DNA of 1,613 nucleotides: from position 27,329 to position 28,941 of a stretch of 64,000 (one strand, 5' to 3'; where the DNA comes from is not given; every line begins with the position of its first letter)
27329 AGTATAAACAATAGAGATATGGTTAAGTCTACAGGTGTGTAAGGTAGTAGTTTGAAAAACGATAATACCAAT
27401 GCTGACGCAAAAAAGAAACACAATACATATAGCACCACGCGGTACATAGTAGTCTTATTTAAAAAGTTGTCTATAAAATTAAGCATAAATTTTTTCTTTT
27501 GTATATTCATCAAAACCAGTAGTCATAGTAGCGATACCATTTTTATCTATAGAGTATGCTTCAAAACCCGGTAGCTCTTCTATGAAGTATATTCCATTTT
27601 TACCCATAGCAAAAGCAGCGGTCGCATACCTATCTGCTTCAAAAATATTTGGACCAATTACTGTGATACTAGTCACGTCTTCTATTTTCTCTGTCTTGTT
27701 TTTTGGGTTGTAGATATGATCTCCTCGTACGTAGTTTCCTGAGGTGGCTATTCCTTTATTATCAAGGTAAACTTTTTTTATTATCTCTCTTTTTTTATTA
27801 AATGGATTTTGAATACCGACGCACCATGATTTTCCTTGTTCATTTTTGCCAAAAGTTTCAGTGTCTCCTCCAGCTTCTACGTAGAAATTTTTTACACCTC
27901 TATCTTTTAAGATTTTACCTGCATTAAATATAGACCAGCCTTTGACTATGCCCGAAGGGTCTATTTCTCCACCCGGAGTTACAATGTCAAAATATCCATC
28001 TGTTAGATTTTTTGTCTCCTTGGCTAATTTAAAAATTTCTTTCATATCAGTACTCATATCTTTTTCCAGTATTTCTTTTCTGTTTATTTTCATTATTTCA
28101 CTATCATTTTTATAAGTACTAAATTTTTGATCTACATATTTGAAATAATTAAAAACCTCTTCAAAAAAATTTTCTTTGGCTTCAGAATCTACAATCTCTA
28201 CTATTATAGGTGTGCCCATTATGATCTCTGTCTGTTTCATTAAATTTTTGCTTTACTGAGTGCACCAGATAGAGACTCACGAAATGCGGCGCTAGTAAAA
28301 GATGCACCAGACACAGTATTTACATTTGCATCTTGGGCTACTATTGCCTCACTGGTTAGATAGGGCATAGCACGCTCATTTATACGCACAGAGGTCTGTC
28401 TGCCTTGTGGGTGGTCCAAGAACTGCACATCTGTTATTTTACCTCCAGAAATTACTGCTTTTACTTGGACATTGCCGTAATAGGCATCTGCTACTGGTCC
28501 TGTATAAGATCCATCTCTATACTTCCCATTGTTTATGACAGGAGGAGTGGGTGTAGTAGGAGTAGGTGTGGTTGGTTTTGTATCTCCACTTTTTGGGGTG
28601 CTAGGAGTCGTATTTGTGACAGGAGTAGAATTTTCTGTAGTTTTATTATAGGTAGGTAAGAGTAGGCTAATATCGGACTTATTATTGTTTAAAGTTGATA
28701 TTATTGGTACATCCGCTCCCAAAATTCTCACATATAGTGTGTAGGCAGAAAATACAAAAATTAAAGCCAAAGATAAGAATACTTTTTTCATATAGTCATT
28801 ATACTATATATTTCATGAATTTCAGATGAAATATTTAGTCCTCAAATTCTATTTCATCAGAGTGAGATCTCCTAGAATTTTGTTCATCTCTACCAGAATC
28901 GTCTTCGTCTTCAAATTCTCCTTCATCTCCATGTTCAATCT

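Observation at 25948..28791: Tightly coupled FMN-binding protein / ApbE / membrane FAD-NAD(P) oxidoreductase operon: candidate extracytoplasmic flavin-based electron transfer module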

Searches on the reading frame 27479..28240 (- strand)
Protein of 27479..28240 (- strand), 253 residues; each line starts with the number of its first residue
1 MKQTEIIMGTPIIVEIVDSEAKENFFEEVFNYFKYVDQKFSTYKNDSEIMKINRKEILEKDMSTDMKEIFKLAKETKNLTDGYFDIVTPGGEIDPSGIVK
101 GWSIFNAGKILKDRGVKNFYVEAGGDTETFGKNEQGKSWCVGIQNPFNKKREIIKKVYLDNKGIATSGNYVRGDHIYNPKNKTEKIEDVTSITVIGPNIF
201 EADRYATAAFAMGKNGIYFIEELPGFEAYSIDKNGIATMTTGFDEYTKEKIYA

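Call 3: search_protein_families(library=pfam, proteins=[window:27479-28240:-], max_evalue=0.01)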
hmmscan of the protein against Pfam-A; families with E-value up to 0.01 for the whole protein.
window:27479-28240:- (253 aa): 1 family
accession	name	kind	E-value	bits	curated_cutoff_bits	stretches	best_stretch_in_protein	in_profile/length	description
PF02424.20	ApbE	-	7.2e-43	147.5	25.6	2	91-229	124-265/266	ApbE family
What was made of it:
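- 27479..28240 (-): Compact, signal-less ApbE-family FAD:protein FMN transferase, 253 aa. PF02424 E 7e-43: call 3.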

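Call 4: search_protein_families(library=ncbifam, proteins=[window:27479-28240:-], max_evalue=0.01)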
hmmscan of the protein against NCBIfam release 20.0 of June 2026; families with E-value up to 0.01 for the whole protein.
window:27479-28240:- (253 aa): 1 family
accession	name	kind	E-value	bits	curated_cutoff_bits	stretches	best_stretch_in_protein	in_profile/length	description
NF007774.0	PRK10461.1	equivalog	2.9e-22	79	498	2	93-235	181-331/351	FAD:protein FMN transferase ApbE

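Call 20: search_solved_structures(query=window:27479-28240:-, max_evalue=0.001, show_alignments=2)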
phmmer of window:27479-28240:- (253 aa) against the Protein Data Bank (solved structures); distinct sequences matched with E-value up to 0.001: 13.
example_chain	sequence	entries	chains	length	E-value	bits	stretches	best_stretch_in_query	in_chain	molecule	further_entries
4xgw_A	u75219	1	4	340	1.8e-18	70.4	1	89-239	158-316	FAD:protein FMN transferase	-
2o18_A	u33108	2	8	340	6.3e-18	68.6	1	89-239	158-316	Thiamine biosynthesis lipoprotein apbE | FAD:protein FMN transferase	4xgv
3pnd_A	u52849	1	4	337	2.7e-17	66.5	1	92-237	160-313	Thiamine biosynthesis lipoprotein ApbE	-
7esa_A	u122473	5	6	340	3.3e-17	66.3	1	87-242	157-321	FAD:protein FMN transferase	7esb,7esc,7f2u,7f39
4xgx_A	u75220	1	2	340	1.1e-16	64.5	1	89-239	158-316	FAD:protein FMN transferase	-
6nxi_A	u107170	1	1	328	1.4e-16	64.2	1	92-220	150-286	FAD:protein FMN transferase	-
6nxj_A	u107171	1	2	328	2.3e-15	60.2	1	92-220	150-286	FAD:protein FMN transferase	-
5mgy_H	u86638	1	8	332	4.9e-15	59.1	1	92-245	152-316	FAD:protein FMN transferase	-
1vrm_A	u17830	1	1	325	1.6e-12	50.9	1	86-228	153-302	hypothetical protein TM1553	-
4xdt_A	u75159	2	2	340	1.3e-06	31.6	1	89-231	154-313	FAD:protein FMN transferase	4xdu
4ifu_A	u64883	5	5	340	1.6e-05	28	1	89-231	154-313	FAD:protein FMN transferase | Thiamine biosynthesis lipoprotein ApbE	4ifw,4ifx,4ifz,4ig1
7mgt_A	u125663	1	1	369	2.1e-05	27.6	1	89-231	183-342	FAD:protein FMN transferase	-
4xdr_A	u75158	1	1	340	0.00021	24.3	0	89-231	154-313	FAD:protein FMN transferase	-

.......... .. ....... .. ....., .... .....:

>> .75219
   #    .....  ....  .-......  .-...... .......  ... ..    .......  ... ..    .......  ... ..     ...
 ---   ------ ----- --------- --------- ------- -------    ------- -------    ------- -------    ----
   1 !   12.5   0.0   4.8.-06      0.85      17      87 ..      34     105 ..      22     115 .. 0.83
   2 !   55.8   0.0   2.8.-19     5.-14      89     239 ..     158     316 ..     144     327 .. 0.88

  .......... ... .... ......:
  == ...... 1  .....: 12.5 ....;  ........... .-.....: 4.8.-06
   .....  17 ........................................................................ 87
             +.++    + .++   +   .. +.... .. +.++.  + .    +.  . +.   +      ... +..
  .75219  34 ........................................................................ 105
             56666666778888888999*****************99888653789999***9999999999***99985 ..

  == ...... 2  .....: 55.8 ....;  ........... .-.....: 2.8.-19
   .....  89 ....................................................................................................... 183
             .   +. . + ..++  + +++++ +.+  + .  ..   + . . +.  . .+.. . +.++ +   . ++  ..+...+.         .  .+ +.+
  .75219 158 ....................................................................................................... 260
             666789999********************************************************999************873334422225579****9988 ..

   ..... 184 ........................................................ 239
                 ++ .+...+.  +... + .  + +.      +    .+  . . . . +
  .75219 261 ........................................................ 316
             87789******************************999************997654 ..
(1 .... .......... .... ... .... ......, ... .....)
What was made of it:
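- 27479..28240 (-): E. coli ApbE residues 106-157 have no counterpart: call 20.
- On ApbE FAD:protein FMN transferase: E. coli ApbE residues 106-157 have no counterpart (call 20).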

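Call 30: find_homologous_proteins(query=window:27479-28240:-, max_evalue=0.00001)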
Query window:27479-28240:- (253 aa): 4926 proteins with E <= 0.00001 among 5400 candidates; the best 120 are listed.
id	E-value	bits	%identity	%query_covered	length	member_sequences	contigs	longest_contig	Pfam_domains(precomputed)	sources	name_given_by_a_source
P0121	7.1e-162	555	99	100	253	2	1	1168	PF02424.21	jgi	jgi:thiamine biosynthesis lipoprotein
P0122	6.8e-140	483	87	97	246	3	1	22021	PF02424.21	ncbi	-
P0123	1.4e-120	420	76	97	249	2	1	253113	PF02424.21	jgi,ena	jgi:thiamine biosynthesis lipoprotein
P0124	5.0e-120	418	74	100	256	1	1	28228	PF02424.21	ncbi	-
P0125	7.4e-120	417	72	100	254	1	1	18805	PF02424.21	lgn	-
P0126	5.3e-119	414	73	99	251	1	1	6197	PF02424.21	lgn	-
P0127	7.7e-119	414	73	98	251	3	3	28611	PF02424.21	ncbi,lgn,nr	ncbi:MAG: FAD:protein FMN transferase [Candidatus Nomurabacteria bacterium]|nr:FAD:protein FMN trans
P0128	1.9e-117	409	72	98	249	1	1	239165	PF02424.21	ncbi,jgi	ncbi:MAG: FAD:protein FMN transferase [Candidatus Paceibacterota bacterium]|jgi:thiamine biosynthesi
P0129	2.4e-117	409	71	98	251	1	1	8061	PF02424.21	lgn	-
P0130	1.2e-115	404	71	98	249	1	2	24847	PF02424.21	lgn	-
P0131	2.4e-115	402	72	96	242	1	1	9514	PF02424.21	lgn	-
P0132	3.6e-115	402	70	98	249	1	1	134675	PF02424.21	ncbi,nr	ncbi:MAG: FAD:protein FMN transferase [Candidatus Nomurabacteria bacterium]|nr:FAD:protein FMN trans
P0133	6.0e-115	401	72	98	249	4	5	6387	PF02424.21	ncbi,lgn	-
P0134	6.8e-115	401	71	98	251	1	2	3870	PF02424.21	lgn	-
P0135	8.9e-115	401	71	98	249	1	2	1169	PF02424.21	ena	-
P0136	1.1e-114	400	71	96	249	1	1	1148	PF02424.21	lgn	-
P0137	2.0e-114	399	72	97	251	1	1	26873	PF02424.21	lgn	-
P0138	3.8e-114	399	73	95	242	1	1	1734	PF02424.21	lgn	-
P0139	5.7e-114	398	70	98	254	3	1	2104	PF02424.21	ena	-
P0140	1.1e-113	397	67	98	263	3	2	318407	PF02424.21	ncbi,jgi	ncbi:MAG: FAD:protein FMN transferase [Candidatus Paceibacterota bacterium]|jgi:thiamine biosynthesi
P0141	2.1e-113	396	71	98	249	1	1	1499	PF02424.21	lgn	-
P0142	2.7e-113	396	69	98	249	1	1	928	PF02424.21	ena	-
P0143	3.1e-113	396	70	98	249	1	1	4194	PF02424.21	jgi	jgi:thiamine biosynthesis lipoprotein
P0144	5.6e-113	395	72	95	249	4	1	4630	PF02424.21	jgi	jgi:thiamine biosynthesis lipoprotein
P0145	1.4e-112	393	71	96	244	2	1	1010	PF02424.21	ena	-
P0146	1.7e-112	393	69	100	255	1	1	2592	PF02424.21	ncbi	-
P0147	1.7e-112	393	71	95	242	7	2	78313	PF02424.21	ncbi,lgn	-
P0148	8.0e-112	391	71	97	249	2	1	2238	PF02424.21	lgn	-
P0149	1.1e-111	391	71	95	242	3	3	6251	PF02424.21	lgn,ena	-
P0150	1.8e-111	390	69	98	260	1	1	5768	PF02424.21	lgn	-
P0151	4.7e-111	388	69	96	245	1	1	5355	PF02424.21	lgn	-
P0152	4.8e-111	388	71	96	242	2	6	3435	PF02424.21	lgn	-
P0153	7.8e-111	388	69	98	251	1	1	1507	PF02424.21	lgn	-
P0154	1.9e-110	386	70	96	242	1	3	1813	PF02424.21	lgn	-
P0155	2.2e-110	386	70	96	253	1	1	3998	PF02424.21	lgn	-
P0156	2.9e-110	386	69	98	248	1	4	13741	PF02424.21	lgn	-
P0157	3.7e-110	385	70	95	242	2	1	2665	PF02424.21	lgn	-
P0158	5.0e-110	385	70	96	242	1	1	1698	PF02424.21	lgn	-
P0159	6.4e-110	385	68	96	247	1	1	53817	PF02424.21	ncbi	-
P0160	1.0e-109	384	66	98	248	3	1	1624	PF02424.21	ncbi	-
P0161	1.5e-109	384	69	98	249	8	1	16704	PF02424.21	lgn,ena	-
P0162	3.3e-108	379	70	96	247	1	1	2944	PF02424.21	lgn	-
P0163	6.0e-108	378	69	96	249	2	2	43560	PF02424.21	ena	-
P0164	7.9e-108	378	68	98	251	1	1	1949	PF02424.21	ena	-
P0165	8.4e-108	378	70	95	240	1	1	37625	PF02424.21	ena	-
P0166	8.4e-108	378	69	95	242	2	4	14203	PF02424.21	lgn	-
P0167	1.0e-107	377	67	98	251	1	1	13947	PF02424.21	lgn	-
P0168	1.8e-107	377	68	97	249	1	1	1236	PF02424.21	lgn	-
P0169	9.1e-107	374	69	98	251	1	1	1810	PF02424.21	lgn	-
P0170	6.8e-106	372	68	95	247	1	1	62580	PF02424.21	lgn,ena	-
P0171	7.3e-106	371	66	97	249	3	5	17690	PF02424.21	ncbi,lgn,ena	-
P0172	2.1e-105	370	67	98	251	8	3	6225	PF02424.21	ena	-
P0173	3.0e-105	369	66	98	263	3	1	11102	PF02424.21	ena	-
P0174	3.4e-105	369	68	95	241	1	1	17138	PF02424.21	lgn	-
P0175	4.2e-105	369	68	98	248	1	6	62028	PF02424.21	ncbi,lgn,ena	-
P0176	1.7e-104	367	66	95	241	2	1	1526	PF02424.21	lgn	-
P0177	2.6e-104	366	65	100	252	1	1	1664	PF02424.21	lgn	-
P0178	6.3e-104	365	68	98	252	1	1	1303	PF02424.21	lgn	-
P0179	1.1e-103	364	66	97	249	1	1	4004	PF02424.21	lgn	-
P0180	1.0e-102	361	66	95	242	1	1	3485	PF02424.21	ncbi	-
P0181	1.4e-102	361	65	98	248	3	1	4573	PF02424.21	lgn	-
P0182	1.5e-102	361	66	98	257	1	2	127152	PF02424.21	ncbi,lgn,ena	-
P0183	6.1e-102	359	65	100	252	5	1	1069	PF02424.21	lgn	-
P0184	2.0e-101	357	68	95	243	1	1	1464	PF02424.21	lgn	-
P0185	2.4e-101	357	64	99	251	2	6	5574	PF02424.21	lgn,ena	-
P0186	5.5e-101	355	65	98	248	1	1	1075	PF02424.21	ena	-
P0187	5.6e-101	355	66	98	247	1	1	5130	PF02424.21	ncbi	-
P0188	7.9e-101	355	65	99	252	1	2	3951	PF02424.21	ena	-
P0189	1.6e-100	354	65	98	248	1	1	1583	PF02424.21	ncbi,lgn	-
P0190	1.7e-99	351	62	98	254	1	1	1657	PF02424.21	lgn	-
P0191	1.8e-99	350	64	97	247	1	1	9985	PF02424.21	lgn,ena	-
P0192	3.8e-99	349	61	98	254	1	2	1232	PF02424.21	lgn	-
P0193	5.3e-99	349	63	98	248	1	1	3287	PF02424.21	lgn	-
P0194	1.2e-98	348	67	96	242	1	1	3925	PF02424.21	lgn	-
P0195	2.4e-98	347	63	98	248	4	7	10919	PF02424.21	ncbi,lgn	-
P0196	3.8e-98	346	63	100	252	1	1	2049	PF02424.21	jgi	jgi:thiamine biosynthesis lipoprotein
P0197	4.4e-98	346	63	97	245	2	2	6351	PF02424.21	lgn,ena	-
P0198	8.2e-98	345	61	99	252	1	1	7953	PF02424.21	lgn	-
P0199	9.1e-98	345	62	98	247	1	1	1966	PF02424.21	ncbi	-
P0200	1.1e-97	345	66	98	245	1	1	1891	PF02424.21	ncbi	-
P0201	1.2e-97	345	61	99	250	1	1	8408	PF02424.21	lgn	-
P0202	1.3e-97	344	64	97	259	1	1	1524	PF02424.21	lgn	-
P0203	2.0e-97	344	61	100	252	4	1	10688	PF02424.21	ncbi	-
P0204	2.5e-97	343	62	97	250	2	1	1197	PF02424.21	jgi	jgi:FAD:protein FMN transferase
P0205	3.9e-97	343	62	98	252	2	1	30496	PF02424.21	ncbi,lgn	-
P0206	6.4e-97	342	61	98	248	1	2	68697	PF02424.21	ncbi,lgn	ncbi:MAG: FAD:protein FMN transferase [bacterium]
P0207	6.6e-97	342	62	100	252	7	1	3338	PF02424.21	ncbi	-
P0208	7.3e-97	342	59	98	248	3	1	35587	PF02424.21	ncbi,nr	ncbi:MAG: FAD:protein FMN transferase [Patescibacteria group bacterium]|nr:FAD:protein FMN transfera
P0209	1.2e-96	341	61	98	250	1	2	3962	PF02424.21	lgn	-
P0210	1.3e-96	341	64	98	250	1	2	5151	PF02424.21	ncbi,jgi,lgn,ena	-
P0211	1.8e-96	341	61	97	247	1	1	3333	PF02424.21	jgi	-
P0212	1.9e-96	341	63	98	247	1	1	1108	PF02424.21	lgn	-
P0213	2.0e-96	340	70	85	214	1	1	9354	PF02424.21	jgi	jgi:thiamine biosynthesis lipoprotein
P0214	2.1e-96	340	61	97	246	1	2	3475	PF02424.21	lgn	-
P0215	2.5e-96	340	64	96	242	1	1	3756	PF02424.21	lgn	-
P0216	3.6e-96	340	63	98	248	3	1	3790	PF02424.21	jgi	jgi:thiamine biosynthesis lipoprotein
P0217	4.8e-96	339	63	98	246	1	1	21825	PF02424.21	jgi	jgi:FAD:protein FMN transferase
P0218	5.0e-96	339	61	99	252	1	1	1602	PF02424.21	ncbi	-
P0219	7.6e-96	339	61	98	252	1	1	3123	PF02424.21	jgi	jgi:thiamine biosynthesis lipoprotein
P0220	7.8e-96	339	64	95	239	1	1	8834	PF02424.21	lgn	-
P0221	9.9e-96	338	60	99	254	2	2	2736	PF02424.21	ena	-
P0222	1.1e-95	338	64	94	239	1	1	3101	PF02424.21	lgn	-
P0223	1.3e-95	338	63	96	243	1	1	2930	PF02424.21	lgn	-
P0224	1.3e-95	338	62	97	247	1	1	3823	PF02424.21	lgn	-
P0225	1.4e-95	338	62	99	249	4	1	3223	PF02424.21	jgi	-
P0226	1.6e-95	338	61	97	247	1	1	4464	PF02424.21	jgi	-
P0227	2.0e-95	337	65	94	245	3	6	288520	PF02424.21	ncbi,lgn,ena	-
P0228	2.3e-95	337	61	96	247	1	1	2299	PF02424.21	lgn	-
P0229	2.5e-95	337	63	97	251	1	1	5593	PF02424.21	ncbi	-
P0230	2.6e-95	337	62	96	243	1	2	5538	PF02424.21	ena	-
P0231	3.3e-95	337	59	98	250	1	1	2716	PF02424.21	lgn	-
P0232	5.1e-95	336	62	98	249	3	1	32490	PF02424.21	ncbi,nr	ncbi:MAG: FAD:protein FMN transferase [Candidatus Pacebacteria bacterium]|nr:FAD:protein FMN transfe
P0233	5.4e-95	336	65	95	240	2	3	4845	PF02424.21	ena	-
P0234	6.1e-95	336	60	98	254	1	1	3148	PF02424.21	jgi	jgi:thiamine biosynthesis lipoprotein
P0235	6.7e-95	336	60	98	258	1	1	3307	PF02424.21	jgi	jgi:FAD:protein FMN transferase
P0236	8.8e-95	335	59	98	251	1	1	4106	PF02424.21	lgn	-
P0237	8.8e-95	335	64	97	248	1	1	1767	PF02424.21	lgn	-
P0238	1.0e-94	335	62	97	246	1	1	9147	PF02424.21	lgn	-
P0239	1.1e-94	335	58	98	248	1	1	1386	PF02424.21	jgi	jgi:FAD:protein FMN transferase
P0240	1.2e-94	335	63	98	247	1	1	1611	PF02424.21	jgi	-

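Call 53: predict_structure(alignment_id=A2)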
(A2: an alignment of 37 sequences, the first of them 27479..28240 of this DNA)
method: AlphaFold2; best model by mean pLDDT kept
length: 253 residues; sequences in the alignment: 37
mean_pLDDT: 93.4   pTM: 0.90
mean pLDDT of the five models: 93.4, 93.4, 93.3, 93.1, 92.4
residues with pLDDT >= 90: 218; 70-90: 26; 50-70: 8; < 50: 1
segments of 3 or more residues with pLDDT < 50: none
pLDDT, mean of each block of 10 residues (from residue 1): 93 96 97 97 95 96 97 97 94 92 98 98 96 96 88 93 90 72 88 97 96 96 98 95 92 55
secondary structure, 60 per line:
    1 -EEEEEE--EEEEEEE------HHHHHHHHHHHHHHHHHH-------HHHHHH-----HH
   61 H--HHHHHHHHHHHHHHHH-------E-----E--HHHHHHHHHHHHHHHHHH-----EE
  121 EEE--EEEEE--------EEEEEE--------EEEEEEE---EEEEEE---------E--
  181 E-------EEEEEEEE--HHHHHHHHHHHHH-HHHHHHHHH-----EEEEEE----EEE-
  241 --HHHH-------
elements in order: E2-7 E10-16 H23-40 H48-53 H64-79 H96-113 E119-123 E126-130 E139-144 E153-159 E163-168 E189-196 H199-211 H213-221 E227-232 E237-239 H243-246
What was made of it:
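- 27479..28240 (-): AF2 pLDDT 93: call 53.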

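Call 56: fold_search(model_id=the predicted structure, library=pdb)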
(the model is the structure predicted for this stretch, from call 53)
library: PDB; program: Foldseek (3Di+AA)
matches with E <= 10: 180; with E <= 0.001: 41
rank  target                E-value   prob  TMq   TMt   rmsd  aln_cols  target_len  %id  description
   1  7esb                  1.5e-21  1.00  0.87  0.70   3.9       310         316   24  FmnB complexed with ATP (released 2021-11-03)
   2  7esa                  5.5e-21  1.00  0.87  0.70   3.8       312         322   24  the complex structure of flavin transferase FmnB complexed with FAD (released 2021-11-03)
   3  7f2u_B                8.4e-21  1.00  0.87  0.69   4.2       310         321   24  FmnB complexed with ADP (released 2021-11-03)
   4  7esc                  3.9e-20  1.00  0.86  0.68   3.4       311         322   25  FmnB complexed with AMP (released 2021-11-03)
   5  6nxi                  1.9e-18  1.00  0.83  0.69   3.7       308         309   22  Flavin Transferase ApbE from Vibrio cholerae (released 2019-03-13)
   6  5mgy_G                4.9e-18  1.00  0.83  0.71   3.0       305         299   23  Crystal structure of Pseudomonas stutzeri flavinyl transferase ApbE, apo form (released 2016-12-14)
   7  4ig1                  9.7e-18  1.00  0.87  0.68   3.2       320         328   18  Crystal structure of Treponema pallidum TP0796 Flavin trafficking protein, Mg(II)-AMP product bound form (released 2013-02-27)
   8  1vrm                  1.2e-17  1.00  0.85  0.70   3.2       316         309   23  Crystal structure of the apbe protein (tm1553) from thermotoga maritima msb8 at 1.58 A resolution (released 2005-03-22)
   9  4xdt                  1.4e-17  1.00  0.87  0.68   3.5       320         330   18  Crystal structure of Treponema pallidum TP0796 Flavin trafficking protein, a bifunctional FMN transferase/FAD pyrophosph (released 2015-10-14)
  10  5mgy_E                1.4e-17  1.00  0.84  0.68   3.7       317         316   23  Crystal structure of Pseudomonas stutzeri flavinyl transferase ApbE, apo form (released 2016-12-14)
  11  5mgy_D                1.8e-17  1.00  0.83  0.69   3.7       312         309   24  Crystal structure of Pseudomonas stutzeri flavinyl transferase ApbE, apo form (released 2016-12-14)
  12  5mgy_B                2.0e-17  1.00  0.84  0.71   3.7       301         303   24  Crystal structure of Pseudomonas stutzeri flavinyl transferase ApbE, apo form (released 2016-12-14)
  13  5mgy_C                2.4e-17  1.00  0.83  0.69   3.6       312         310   24  Crystal structure of Pseudomonas stutzeri flavinyl transferase ApbE, apo form (released 2016-12-14)
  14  4xdr                  2.6e-17  1.00  0.87  0.68   3.1       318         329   18  Crystal structure of Treponema pallidum TP0796 Flavin trafficking protein, a bifunctional FMN transferase/FAD pyrophosph (released 2015-10-14)
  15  6nxj_A                2.8e-17  1.00  0.81  0.68   3.7       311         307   22  Flavin Transferase ApbE from Vibrio cholerae, H257G mutant (released 2019-03-13)
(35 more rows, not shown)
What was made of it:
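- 27479..28240 (-): Foldseek TMq 0.87 / TMt 0.70 to Listeria FmnB 7esb and other ApbE structures: call 56.
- On ApbE FAD:protein FMN transferase: Foldseek E 1.5e-21, TMq 0.87 to FmnB/ApbE structures (call 56).
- Closest known: Listeria monocytogenes flavin-based extracellular electron transfer. Same: ApbE-family FmnB is the best structural match of this ApbE (call 56).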

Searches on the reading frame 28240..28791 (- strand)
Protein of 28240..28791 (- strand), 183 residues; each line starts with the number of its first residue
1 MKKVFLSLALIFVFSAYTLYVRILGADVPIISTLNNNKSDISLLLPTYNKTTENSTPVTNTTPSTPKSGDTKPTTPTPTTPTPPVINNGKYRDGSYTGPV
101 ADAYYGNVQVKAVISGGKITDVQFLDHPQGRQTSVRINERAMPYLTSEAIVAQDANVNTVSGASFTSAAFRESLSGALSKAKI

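Call 3: search_protein_families(library=pfam, proteins=[window:28240-28791:-], max_evalue=0.01)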
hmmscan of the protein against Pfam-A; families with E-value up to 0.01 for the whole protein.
window:28240-28791:- (183 aa): 1 family
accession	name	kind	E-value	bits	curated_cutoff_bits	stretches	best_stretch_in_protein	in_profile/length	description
PF04205.19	FMN_bind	-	2.4e-07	31.8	22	1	104-178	2-76/77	FMN-binding domain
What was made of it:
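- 28240..28791 (-): FMN_bind subunit (NqrC/RnfG-like), 183 aa. It has an MKK + hydrophobic anchor (about aa 4-21), a Thr/Pro-rich linker (about aa 50-85) and an FMN_bind domain (aa 96-181). PF04205 E 2.4e-7: call 3.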

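Call 4: search_protein_families(library=ncbifam, proteins=[window:28240-28791:-], max_evalue=0.01)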
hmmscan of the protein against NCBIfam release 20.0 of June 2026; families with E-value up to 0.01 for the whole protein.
window:28240-28791:- (183 aa): 0 families

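Call 22: search_solved_structures(query=window:28240-28791:-, max_evalue=1, show_alignments=3)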
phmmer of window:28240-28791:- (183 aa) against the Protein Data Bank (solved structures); distinct sequences matched with E-value up to 1: 2.
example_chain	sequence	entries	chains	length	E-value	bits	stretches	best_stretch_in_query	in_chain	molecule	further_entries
8p2a_A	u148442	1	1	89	1.2e-14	57.8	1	96-181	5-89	FMN-binding domain-containing protein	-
8p2b_A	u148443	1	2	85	0.062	16.4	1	100-181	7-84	Clostridiaceae bacterium FMN4 domain 1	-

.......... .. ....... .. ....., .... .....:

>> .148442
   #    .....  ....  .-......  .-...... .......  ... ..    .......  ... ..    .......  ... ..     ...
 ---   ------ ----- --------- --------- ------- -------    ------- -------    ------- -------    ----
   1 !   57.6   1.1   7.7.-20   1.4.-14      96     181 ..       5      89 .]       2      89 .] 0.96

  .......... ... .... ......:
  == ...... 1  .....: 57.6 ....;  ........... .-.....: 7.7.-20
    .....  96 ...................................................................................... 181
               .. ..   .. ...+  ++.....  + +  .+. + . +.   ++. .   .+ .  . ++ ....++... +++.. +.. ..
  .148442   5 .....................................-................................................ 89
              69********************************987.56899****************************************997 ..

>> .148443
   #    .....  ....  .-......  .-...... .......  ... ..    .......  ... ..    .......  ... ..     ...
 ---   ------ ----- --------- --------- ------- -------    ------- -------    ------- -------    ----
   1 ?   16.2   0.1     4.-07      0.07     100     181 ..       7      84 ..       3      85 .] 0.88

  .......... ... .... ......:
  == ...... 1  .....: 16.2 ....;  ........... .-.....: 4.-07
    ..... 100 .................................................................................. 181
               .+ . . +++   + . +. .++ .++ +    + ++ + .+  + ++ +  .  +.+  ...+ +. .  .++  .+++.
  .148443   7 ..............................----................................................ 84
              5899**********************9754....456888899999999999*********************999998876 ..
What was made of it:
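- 28240..28791 (-): PDB 8p2a E 1.2e-14 over residues 96-181: call 22.
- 28300..28311 (-): Codons for S161-G-A-S164, the predicted ApbE flavinylation motif. Ser164 is the predicted FMN acceptor. Aligns to the SGAT of the flavinylated domain 8p2a: call 22.
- The SGAS motif aligns to the flavinylated SGAT of 8p2a (call 22).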
